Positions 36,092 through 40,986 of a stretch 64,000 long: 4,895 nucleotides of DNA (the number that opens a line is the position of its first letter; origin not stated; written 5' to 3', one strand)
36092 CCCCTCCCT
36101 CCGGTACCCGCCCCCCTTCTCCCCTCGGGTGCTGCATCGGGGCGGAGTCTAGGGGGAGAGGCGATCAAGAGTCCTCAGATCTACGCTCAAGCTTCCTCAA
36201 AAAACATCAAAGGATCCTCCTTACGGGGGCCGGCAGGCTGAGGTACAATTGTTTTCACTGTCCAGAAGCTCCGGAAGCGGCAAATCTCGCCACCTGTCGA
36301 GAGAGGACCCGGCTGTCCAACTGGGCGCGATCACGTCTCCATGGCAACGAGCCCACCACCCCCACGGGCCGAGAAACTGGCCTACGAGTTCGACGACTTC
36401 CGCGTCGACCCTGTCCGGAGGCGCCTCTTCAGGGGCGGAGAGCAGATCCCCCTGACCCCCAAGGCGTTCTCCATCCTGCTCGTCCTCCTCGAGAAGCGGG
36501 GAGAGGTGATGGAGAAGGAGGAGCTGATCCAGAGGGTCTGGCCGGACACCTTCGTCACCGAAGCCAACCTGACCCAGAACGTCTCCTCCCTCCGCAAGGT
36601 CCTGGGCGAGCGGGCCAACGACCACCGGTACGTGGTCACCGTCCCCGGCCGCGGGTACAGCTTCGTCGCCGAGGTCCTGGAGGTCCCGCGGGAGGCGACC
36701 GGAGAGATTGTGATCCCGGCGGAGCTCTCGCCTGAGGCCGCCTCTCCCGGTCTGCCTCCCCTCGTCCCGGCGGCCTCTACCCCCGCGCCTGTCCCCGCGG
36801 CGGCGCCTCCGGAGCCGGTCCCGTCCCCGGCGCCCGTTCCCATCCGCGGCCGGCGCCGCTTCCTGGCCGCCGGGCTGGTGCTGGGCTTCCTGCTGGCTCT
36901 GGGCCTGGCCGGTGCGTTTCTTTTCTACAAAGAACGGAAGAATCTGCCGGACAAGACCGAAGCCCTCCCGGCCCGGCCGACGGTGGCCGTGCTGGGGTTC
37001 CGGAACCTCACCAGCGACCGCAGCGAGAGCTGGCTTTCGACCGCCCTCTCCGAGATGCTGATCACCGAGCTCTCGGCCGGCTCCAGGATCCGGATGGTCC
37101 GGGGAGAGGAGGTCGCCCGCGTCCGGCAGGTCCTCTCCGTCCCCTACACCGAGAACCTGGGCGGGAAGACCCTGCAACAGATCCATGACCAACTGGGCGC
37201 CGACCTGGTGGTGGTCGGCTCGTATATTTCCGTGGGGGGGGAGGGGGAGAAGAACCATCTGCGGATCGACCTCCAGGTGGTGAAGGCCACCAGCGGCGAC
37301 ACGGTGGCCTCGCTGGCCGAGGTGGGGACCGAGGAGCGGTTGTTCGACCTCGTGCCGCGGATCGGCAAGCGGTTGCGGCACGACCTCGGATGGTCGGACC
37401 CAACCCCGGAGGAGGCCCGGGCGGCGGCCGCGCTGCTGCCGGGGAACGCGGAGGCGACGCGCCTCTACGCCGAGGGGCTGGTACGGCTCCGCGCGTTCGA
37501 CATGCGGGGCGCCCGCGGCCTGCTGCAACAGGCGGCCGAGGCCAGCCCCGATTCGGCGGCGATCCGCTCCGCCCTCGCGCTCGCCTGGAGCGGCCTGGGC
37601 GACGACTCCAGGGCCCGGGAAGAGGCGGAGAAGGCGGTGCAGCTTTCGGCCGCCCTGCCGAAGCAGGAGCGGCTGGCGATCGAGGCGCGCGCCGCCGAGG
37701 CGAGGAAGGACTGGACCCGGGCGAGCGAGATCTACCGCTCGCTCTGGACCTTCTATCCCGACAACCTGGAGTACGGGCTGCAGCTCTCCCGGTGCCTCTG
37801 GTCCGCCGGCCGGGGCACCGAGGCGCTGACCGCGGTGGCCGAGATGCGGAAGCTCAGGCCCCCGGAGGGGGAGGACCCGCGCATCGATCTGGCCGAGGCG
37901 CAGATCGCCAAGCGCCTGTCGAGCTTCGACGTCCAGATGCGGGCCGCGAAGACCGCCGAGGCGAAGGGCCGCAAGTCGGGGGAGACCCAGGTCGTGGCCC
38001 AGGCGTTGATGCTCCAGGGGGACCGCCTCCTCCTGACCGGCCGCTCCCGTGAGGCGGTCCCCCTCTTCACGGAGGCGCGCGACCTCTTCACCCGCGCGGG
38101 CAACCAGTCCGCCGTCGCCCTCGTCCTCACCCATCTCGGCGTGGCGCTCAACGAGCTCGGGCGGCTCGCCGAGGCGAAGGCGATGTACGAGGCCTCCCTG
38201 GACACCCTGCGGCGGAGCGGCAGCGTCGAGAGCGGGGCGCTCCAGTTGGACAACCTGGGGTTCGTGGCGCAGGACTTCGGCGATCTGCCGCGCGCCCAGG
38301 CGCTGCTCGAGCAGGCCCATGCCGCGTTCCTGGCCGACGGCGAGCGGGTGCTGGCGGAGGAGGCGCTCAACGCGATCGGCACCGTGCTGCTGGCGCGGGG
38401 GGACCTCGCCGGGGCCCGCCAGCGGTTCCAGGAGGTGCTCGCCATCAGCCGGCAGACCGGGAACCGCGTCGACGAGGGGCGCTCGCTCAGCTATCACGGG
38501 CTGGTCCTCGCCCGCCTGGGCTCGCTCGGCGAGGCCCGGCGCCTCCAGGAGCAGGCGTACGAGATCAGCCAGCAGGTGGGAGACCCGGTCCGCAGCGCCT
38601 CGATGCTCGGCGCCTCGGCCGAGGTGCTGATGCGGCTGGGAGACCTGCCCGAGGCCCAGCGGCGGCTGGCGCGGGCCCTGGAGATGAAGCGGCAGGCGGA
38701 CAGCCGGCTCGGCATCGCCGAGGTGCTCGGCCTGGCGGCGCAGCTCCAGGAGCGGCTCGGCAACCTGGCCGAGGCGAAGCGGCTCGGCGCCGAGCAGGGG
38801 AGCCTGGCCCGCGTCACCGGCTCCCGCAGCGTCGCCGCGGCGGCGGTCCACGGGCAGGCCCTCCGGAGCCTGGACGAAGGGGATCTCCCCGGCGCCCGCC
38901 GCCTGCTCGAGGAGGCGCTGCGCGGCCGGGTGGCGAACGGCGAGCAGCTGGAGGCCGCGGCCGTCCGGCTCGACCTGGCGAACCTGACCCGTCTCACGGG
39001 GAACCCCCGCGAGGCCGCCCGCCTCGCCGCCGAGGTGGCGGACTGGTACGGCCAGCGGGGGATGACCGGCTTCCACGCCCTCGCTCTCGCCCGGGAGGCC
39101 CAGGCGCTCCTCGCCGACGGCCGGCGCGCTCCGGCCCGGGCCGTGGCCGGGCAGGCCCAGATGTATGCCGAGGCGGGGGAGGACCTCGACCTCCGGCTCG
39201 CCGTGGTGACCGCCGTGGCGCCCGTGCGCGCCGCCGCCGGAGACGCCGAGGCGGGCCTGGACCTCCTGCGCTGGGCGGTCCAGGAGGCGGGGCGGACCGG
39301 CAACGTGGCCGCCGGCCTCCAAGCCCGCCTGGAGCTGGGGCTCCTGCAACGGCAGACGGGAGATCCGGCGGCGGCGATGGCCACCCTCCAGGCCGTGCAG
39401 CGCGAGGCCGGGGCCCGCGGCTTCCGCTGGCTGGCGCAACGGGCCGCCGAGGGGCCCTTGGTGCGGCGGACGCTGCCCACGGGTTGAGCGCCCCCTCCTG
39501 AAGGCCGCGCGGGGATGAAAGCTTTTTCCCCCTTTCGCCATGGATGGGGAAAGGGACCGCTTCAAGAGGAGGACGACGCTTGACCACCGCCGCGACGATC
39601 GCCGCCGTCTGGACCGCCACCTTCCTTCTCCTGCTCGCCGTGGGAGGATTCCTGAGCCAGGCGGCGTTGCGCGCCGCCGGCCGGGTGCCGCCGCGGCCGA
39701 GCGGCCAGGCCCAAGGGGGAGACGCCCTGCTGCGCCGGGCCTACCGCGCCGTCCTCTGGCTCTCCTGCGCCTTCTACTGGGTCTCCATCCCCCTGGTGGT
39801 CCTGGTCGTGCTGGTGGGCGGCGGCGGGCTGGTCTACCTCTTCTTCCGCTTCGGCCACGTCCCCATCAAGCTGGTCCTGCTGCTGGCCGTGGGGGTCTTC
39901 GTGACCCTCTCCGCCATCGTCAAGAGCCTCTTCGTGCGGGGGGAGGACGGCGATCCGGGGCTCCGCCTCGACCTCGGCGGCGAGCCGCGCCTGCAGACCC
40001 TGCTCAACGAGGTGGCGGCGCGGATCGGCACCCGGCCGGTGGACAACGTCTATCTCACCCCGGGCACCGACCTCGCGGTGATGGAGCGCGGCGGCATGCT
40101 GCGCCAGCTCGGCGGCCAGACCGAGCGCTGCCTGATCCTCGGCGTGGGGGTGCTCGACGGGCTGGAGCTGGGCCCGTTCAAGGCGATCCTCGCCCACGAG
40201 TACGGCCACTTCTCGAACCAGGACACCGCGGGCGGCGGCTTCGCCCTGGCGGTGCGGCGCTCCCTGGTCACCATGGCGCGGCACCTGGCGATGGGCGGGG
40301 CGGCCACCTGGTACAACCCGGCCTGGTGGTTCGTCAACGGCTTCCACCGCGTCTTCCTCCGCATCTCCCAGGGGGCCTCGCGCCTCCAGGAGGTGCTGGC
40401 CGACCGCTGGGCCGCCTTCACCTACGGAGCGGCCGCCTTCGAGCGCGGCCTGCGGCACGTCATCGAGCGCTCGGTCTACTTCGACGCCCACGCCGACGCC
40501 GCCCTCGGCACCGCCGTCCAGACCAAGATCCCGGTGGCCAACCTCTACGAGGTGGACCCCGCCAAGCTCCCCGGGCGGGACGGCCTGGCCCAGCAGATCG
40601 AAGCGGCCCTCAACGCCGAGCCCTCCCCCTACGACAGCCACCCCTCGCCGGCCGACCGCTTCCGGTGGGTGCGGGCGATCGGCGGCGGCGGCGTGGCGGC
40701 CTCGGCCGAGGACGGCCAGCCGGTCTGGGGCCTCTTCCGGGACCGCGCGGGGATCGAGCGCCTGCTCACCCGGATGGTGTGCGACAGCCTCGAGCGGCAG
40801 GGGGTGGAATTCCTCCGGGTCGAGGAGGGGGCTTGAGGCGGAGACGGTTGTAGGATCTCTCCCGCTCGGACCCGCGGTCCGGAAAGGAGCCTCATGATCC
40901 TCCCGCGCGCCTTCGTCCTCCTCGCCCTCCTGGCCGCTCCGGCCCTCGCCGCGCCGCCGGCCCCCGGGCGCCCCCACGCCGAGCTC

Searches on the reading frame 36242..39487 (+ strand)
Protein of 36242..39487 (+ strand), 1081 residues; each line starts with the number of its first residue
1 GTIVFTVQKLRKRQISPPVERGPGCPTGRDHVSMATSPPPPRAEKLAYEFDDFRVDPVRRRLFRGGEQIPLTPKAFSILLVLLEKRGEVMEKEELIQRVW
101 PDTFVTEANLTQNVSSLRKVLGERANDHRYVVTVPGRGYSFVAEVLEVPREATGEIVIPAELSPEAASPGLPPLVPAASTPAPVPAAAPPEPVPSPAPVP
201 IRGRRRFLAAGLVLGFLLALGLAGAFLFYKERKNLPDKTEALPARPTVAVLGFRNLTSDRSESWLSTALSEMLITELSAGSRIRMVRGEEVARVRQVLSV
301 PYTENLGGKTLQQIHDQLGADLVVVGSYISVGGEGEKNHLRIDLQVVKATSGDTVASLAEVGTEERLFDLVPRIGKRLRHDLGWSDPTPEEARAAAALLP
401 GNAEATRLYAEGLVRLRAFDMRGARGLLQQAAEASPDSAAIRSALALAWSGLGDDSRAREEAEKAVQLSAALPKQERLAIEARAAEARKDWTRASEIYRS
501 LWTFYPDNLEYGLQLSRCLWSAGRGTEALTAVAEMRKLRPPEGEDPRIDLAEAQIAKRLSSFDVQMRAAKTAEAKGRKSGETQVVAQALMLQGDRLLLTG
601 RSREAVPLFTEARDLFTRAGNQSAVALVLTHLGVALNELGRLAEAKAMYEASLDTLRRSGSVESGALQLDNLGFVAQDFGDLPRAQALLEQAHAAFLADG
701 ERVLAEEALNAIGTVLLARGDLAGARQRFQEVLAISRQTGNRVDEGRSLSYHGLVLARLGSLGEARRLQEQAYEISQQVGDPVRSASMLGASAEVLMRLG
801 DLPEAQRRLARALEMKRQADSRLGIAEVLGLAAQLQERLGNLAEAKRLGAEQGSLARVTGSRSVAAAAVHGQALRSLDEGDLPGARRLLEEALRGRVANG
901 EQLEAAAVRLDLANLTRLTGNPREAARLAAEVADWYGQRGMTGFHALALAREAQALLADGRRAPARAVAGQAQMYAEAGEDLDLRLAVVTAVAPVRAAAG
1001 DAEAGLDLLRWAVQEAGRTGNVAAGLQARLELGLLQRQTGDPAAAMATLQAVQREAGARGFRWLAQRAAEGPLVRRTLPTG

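Call 28: search_protein_families(library=pfam, max_evalue=0.001, proteins=[window:36242-39487:+])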
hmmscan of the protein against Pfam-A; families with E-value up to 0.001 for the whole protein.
window:36242-39487:+ (1081 aa): 10 families
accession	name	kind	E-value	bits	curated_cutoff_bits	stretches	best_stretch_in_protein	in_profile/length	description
PF13424.12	TPR_12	-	4.1e-29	101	30.1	4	707-778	4-77/77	Tetratricopeptide repeat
PF00486.34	Trans_reg_C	-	4.6e-19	68.7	26.2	1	66-141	1-77/77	Transcriptional regulatory protein, C terminal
PF14559.12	TPR_19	-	2.2e-13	50.8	25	1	487-554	3-67/68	Tetratricopeptide repeat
PF13374.12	TPR_10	-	5.7e-13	48.9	27.5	0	708-739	4-35/42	Tetratricopeptide repeat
PF17874.7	TPR_MalT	-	2.7e-11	43.8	45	1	705-972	39-306/336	MalT-like TPR region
PF13181.12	TPR_8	-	9.7e-10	38.3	25.7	0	629-653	4-28/34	Tetratricopeptide repeat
PF07719.23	TPR_2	-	1.2e-08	34.8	27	0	707-736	2-31/34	Tetratricopeptide repeat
PF13432.12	TPR_16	-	1.8e-08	35.1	32.7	0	676-736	7-61/65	Tetratricopeptide repeat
PF14938.12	SNAP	-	2.9e-08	34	25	0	603-734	52-183/282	Soluble NSF attachment protein, SNAP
PF13174.12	TPR_6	-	0.00036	21.4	26.3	0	1027-1054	1-28/33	Tetratricopeptide repeat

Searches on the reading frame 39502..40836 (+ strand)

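Call 28: search_protein_families(library=pfam, max_evalue=0.001, proteins=[window:39502-40836:+])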
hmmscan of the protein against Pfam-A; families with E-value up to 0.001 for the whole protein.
window:39502-40836:+ (444 aa): 1 family
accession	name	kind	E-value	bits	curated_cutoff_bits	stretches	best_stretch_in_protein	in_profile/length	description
PF01435.24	Peptidase_M48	-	5e-08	33.4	20.3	1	224-391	63-183/186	Peptidase family M48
